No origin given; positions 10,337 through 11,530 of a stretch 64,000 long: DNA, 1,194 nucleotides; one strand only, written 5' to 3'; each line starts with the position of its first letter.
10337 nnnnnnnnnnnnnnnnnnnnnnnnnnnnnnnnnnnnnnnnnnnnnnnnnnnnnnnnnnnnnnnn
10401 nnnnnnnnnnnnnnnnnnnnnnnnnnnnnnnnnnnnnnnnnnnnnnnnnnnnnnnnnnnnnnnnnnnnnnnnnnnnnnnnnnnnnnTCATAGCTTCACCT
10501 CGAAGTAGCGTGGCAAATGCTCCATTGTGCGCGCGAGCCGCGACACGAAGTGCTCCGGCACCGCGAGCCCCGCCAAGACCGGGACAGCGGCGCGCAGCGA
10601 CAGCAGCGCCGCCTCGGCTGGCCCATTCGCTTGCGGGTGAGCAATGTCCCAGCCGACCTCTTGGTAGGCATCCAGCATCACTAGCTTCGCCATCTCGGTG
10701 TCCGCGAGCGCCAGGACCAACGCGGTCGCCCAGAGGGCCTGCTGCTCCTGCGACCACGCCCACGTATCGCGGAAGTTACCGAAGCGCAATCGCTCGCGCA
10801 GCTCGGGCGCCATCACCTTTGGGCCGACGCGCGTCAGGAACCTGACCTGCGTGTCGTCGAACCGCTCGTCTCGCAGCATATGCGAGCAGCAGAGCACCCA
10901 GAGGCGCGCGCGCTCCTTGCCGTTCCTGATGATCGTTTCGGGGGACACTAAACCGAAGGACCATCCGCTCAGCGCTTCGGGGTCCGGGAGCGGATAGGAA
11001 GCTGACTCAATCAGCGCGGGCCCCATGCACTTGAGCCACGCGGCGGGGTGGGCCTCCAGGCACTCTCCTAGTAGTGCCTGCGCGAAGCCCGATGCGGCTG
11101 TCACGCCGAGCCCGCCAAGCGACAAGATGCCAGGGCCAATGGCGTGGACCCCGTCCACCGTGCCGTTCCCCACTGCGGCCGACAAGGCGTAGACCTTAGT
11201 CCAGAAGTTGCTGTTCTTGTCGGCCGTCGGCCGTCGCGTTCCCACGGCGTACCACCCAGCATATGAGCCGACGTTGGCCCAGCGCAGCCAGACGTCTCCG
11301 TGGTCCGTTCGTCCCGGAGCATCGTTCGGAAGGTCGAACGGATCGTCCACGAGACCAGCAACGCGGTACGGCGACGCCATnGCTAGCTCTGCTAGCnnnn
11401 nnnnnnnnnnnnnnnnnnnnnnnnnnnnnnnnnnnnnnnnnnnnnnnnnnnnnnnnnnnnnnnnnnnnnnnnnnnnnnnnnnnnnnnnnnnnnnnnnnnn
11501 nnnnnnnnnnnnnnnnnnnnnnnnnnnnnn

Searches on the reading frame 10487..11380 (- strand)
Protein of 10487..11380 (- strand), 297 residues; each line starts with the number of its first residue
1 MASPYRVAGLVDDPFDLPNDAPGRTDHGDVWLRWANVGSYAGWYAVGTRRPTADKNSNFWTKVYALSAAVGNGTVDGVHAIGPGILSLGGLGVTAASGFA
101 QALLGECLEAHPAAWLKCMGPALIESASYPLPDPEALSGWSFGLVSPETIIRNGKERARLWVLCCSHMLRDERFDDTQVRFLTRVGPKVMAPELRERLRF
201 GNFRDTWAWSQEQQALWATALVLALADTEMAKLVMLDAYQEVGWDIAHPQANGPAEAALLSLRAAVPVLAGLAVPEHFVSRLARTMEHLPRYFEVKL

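Call 13: search_protein_families(library=pfam, proteins=[window:10487-11380:-], max_evalue=0.01)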
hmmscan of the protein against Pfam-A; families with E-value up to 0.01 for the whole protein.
window:10487-11380:- (297 aa): 0 families

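Call 14: search_protein_families(library=phrogs, proteins=[window:10487-11380:-], max_evalue=0.01)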
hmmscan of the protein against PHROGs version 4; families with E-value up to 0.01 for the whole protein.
window:10487-11380:- (297 aa): 0 families

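Call 20: find_related_loci(query=window:10487-11380:-, collection=viral_contigs, flank=3000)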
Query window:10487-11380:- (297 aa) in viral_contigs; peptide patterns used: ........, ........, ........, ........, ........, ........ (x = any residue, [..] = any of these).
1 stretches matched a pattern, but none encodes a relative of the query by tblastn (E <= 1e-3).

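Call 46: find_homologous_proteins(query=window:10487-11380:-, max_evalue=0.00001)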
Query window:10487-11380:- (297 aa): 17 proteins with E <= 0.00001 among 8000 candidates.
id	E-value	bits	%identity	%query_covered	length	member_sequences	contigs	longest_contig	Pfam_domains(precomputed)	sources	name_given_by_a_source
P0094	2.5e-189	646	94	100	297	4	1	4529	-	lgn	-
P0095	2.1e-177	607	88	99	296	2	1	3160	-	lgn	-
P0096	3.0e-166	571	83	100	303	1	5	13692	-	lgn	-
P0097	7.2e-166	569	82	100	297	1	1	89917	-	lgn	-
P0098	1.2e-165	569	82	100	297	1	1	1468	-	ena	-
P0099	6.6e-154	530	78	100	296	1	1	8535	-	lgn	-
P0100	1.9e-125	437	70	97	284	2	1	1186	-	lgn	-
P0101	1.3e-118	414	67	96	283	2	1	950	-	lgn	-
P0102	3.1e-97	344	56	99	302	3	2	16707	-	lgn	-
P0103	1.1e-95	339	53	99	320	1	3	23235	-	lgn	-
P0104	2.1e-91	325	55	98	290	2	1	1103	-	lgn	-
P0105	6.1e-57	212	42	99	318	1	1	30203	-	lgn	-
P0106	2.7e-47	180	38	99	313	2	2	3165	-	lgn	-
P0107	2.7e-46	177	40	79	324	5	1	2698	-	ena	-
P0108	1.0e-43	168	39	76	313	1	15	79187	-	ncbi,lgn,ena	-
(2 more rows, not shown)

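Call 47: find_encoding_contigs(protein=P0097, flank=10000, max_places=2)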
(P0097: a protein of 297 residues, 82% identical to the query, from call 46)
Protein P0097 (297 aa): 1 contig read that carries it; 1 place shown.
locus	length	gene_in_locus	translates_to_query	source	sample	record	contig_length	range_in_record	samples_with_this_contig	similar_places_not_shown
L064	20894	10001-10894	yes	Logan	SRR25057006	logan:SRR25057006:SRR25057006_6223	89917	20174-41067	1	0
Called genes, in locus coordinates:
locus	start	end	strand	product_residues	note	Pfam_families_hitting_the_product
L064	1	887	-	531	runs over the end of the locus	-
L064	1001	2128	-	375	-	-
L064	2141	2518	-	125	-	-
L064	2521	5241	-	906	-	PF00772:DnaB, PF03796:DnaB_C, PF13481:AAA_25 (weak), PF14890:Intein_splicing, PF14528:LAGLIDADG_3, PF03796:DnaB_C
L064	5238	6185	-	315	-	PF01695:IstB_IS21, PF00308:Bac_DnaA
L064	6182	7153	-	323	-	-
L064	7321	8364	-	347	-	PF03837:RecT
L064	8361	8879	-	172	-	-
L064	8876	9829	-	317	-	PF09588:YqaJ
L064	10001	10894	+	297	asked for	-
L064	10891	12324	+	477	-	-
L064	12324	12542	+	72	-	-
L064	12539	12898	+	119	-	-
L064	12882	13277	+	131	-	-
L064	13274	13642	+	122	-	-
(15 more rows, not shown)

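Call 48: find_encoding_contigs(protein=P0103, flank=10000, max_places=2)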
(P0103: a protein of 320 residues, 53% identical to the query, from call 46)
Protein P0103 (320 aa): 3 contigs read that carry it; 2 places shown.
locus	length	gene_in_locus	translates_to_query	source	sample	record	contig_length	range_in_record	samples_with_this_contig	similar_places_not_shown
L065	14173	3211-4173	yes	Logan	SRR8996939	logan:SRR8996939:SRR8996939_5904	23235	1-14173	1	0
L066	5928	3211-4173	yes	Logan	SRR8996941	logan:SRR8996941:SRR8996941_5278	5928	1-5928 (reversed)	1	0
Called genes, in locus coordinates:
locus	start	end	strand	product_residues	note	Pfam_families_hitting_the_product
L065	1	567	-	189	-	?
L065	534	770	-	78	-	-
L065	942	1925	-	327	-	PF03837:RecT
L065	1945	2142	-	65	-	-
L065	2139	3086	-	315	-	PF09588:YqaJ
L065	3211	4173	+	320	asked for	-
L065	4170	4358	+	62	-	-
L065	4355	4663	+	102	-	-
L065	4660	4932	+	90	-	-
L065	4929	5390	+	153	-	-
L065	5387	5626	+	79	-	-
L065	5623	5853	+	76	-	-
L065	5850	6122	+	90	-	-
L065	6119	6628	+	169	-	-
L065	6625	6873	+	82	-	-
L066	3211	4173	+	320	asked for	-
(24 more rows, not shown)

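Call 49: find_encoding_contigs(protein=P0105, flank=10000, max_places=2)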
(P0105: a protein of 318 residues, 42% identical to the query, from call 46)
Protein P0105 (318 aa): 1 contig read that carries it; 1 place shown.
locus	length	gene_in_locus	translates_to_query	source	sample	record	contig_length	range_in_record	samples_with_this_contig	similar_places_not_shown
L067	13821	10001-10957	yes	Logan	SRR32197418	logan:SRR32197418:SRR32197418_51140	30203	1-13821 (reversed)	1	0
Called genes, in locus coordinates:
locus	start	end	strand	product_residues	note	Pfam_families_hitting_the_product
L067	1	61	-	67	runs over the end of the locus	-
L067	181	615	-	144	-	-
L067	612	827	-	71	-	-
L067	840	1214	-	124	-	-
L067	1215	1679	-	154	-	-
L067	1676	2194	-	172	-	PF13671:AAA_33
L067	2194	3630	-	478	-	PF00772:DnaB, PF03796:DnaB_C, PF13481:AAA_25 (weak)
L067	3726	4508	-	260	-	PF01695:IstB_IS21, PF00308:Bac_DnaA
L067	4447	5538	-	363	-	-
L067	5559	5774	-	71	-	PF01402:RHH_1 (weak)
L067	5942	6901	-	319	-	PF03837:RecT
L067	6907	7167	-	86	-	-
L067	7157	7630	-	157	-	-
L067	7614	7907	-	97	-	-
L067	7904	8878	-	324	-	PF09588:YqaJ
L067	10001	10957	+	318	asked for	-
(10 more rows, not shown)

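Call 50: find_encoding_contigs(protein=P0108, flank=10000, max_places=2)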
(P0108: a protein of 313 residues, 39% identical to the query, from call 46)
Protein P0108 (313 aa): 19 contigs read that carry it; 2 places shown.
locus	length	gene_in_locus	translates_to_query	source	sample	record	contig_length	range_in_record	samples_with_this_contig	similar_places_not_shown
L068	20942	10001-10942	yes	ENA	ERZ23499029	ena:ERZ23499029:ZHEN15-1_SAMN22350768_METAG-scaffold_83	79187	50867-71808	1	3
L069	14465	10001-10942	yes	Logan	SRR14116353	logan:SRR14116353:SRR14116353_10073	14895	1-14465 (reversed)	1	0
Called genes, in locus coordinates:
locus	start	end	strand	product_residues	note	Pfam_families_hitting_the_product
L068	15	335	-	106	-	-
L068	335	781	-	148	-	-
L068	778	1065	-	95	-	-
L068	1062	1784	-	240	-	-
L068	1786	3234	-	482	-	PF00772:DnaB, PF13481:AAA_25, PF03796:DnaB_C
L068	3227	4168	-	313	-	PF00308:Bac_DnaA (weak), PF01695:IstB_IS21 (faint)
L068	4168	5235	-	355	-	-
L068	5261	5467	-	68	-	PF01402:RHH_1 (weak)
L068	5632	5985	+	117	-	-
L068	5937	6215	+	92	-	-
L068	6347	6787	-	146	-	-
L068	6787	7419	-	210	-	-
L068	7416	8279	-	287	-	PF03837:RecT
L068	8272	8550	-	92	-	-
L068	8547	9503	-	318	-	PF09588:YqaJ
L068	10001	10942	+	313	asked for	-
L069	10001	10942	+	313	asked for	-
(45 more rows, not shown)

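Call 115: predict_structure(alignment_id=A5)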
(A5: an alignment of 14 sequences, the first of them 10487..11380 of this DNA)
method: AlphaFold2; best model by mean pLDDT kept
length: 297 residues; sequences in the alignment: 14
mean_pLDDT: 74.9   pTM: 0.76
mean pLDDT of the five models: 74.9, 74.5, 73.6, 73.1, 70.2
residues with pLDDT >= 90: 38; 70-90: 170; 50-70: 63; < 50: 26
segments of 3 or more residues with pLDDT < 50: 1-14, 16-21, 83-85
pLDDT, mean of each block of 10 residues (from residue 1): 36 43 63 61 68 82 83 64 52 69 88 92 82 82 64 69 81 81 75 75 62 90 81 88 84 91 88 81 91 86
secondary structure, 60 per line:
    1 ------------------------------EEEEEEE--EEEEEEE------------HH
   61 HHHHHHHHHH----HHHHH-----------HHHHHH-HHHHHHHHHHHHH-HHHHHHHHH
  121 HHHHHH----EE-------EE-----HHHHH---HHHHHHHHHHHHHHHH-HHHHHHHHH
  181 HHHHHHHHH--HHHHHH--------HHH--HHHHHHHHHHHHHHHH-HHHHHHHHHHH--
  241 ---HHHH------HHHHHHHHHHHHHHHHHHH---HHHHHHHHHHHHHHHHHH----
elements in order: E31-37 E40-46 H59-70 H75-79 H91-96 H98-110 H112-126 H147-151 H155-170 H172-189 H192-197 H211-226 H228-238 H244-247 H254-272 H276-293

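Call 118: fold_search(model_id=the predicted structure, library=pdb)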
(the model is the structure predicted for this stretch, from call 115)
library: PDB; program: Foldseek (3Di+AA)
matches with E <= 10: 85; with E <= 0.001: 0
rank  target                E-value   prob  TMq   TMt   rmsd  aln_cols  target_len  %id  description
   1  5jtw_B                8.1e-01  0.06  0.18  0.11  23.3       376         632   15  Crystal structure of complement C4b re-refined using iMDFF (released 2016-08-10)
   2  7lcy_A                1.3e+00  0.04  0.13  0.12  16.9       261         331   15  Crystal structure of the ligand-free ARM domain from Drosophila SARM1 (released 2021-03-10)
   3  3aun_A                1.4e+00  0.03  0.14  0.16  18.6       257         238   11  Crystal structure of the rat vitamin D receptor ligand binding domain complexed with YR335 and a synthetic peptide con (released 2012-02-15)
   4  5xuq_A                2.0e+00  0.03  0.14  0.17  18.8       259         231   11  Crystal structure of VDR-LBD complexed with an antagonist, 2-methylidene-19,26,27-trinor-22-(S)-butyl-1-hydroxy-25-oxo (released 2018-06-27)
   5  5jd0_B                2.2e+00  0.06  0.14  0.18  15.3       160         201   15  crystal structure of ARAP3 RhoGAP domain (released 2016-06-22)
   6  2v57_B                2.3e+00  0.03  0.12  0.17  15.5       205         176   16  Crystal structure of the TetR-like transcriptional regulator LfrR from Mycobacterium smegmatis in complex with proflav (released 2009-10-20)
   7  9fqr_Ib               2.5e+00  0.03  0.15  0.14  17.3       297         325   14  96-nm repeat of axonemal doublet microtubules from bovine sperm (released 2025-03-26)
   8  1ibr_D                2.5e+00  0.03  0.16  0.14  16.1       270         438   13  COMPLEX OF RAN WITH IMPORTIN BETA (released 1999-06-03)
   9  3cva                  2.6e+00  0.04  0.11  0.19  13.6       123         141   13  Human Bcl-xL containing a Trp to Ala mutation at position 137 (released 2009-03-24)
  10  1gu9_L                2.7e+00  0.04  0.13  0.21  14.6       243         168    9  Crystal Structure of Mycobacterium tuberculosis Alkylperoxidase AhpD (released 2002-02-14)
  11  5cjp_E                2.7e+00  0.02  0.13  0.11  21.4       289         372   12  The Structural Basis for Cdc42-Induced Dimerization of IQGAPs (released 2016-08-10)
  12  8qkd                  3.0e+00  0.02  0.13  0.14  19.8       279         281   12  X-ray crystal structure of a de novo designed single-chain parallel coiled-coil alpha-helical barrel with 5 inner helice (released 2024-07-03)
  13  4f4c_A                3.2e+00  0.01  0.08  0.03  24.0       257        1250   10  The Crystal Structure of the Multi-Drug Transporter (released 2012-09-26)
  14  29mu_F                3.5e+00  0.02  0.16  0.15  18.3       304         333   13  Sesterterpene Synthase from Streptomyces mobaraensis (Sestermobaraene Synthase, SmTS1) in complex with pyrophosphate ( (released 2026-04-08)
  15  5d1r_A                3.5e+00  0.02  0.09  0.12  16.3       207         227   16  Crystal structure of Mycobacterium tuberculosis Rv1816 transcriptional regulator. (released 2015-09-30)
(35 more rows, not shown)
